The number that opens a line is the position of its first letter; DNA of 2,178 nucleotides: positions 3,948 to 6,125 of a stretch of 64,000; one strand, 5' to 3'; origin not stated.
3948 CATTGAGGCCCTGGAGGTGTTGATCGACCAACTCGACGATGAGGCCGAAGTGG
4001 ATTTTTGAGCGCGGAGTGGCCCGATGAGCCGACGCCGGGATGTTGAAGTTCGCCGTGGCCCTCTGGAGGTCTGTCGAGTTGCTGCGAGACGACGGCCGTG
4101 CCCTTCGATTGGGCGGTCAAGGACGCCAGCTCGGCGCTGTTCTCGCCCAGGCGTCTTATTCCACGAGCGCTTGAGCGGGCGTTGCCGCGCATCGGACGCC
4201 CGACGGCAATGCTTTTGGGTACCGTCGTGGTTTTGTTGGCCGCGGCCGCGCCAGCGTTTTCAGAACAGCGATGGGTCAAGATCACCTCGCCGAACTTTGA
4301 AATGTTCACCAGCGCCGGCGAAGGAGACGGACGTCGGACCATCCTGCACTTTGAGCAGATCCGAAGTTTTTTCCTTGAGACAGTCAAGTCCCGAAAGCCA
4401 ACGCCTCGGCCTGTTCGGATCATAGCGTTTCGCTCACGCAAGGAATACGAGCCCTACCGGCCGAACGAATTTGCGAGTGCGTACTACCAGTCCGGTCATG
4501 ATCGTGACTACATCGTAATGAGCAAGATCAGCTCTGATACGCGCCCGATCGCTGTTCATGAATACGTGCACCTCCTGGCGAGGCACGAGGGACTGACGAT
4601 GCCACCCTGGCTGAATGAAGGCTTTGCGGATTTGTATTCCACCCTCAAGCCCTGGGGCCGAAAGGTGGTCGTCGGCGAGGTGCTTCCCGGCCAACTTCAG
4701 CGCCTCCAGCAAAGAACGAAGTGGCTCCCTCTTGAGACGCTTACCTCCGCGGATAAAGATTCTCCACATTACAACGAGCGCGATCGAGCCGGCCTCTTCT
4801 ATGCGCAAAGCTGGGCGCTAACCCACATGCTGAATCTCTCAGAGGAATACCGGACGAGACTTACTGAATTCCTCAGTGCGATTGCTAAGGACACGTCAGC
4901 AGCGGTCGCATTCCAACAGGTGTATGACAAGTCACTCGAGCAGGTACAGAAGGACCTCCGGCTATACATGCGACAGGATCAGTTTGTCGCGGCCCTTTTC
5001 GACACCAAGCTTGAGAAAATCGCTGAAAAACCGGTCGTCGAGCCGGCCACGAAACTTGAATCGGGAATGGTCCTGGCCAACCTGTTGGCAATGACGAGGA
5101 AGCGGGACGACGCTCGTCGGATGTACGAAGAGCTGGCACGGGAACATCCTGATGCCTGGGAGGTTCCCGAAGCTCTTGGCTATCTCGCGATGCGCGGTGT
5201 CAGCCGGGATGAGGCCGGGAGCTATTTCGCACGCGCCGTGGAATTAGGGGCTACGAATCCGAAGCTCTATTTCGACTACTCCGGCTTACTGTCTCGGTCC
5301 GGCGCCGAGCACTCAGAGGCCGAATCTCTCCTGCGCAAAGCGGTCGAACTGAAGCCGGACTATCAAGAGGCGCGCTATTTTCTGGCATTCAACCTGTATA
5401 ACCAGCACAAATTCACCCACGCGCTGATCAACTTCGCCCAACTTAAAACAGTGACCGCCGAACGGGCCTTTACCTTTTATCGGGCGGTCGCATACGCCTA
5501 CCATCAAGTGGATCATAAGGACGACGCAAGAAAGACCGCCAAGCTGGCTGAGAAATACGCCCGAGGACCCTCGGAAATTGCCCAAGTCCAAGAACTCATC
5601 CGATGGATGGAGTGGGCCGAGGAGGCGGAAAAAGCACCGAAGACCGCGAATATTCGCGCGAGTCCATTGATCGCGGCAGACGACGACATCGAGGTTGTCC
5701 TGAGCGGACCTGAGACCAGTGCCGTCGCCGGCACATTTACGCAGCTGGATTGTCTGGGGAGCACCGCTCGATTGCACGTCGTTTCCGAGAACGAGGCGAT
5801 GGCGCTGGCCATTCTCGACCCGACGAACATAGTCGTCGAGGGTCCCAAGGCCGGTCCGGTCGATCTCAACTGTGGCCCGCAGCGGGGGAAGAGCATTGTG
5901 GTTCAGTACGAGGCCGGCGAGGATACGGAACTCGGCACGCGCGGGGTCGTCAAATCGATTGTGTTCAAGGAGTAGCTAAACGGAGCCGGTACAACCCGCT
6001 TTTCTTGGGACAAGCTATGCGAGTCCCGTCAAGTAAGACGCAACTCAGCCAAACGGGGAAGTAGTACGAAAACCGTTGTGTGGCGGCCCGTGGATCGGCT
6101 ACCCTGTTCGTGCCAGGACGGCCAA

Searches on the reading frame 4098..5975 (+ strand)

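Call 38: search_protein_families(library=pfam, proteins=[window:4098-5975:+], max_evalue=0.001)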
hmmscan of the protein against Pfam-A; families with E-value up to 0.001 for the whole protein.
window:4098-5975:+ (625 aa): 4 families
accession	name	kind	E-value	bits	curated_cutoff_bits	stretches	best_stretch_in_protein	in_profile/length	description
PF23914.1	TPR_CcmH_CycH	-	5.5e-09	36.5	42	1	359-453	55-151/158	Cytochrome c-type biogenesis protein H TPR domain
PF14559.12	TPR_19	-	1.2e-06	29.2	25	0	405-439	7-41/68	Tetratricopeptide repeat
PF13432.12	TPR_16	-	8.8e-06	26.5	32.7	1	326-388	3-65/65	Tetratricopeptide repeat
PF13428.12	TPR_14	-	1e-05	26.2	23.5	0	389-430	2-42/44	Tetratricopeptide repeat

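Call 44: search_protein_families(library=phrogs, proteins=[window:4098-5975:+], max_evalue=0.001)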
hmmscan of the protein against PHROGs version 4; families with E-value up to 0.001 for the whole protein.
window:4098-5975:+ (625 aa): 1 family
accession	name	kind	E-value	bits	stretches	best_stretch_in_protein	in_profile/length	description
phrog_24039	-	unknown function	0.00062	19.2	0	333-451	563-685/780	-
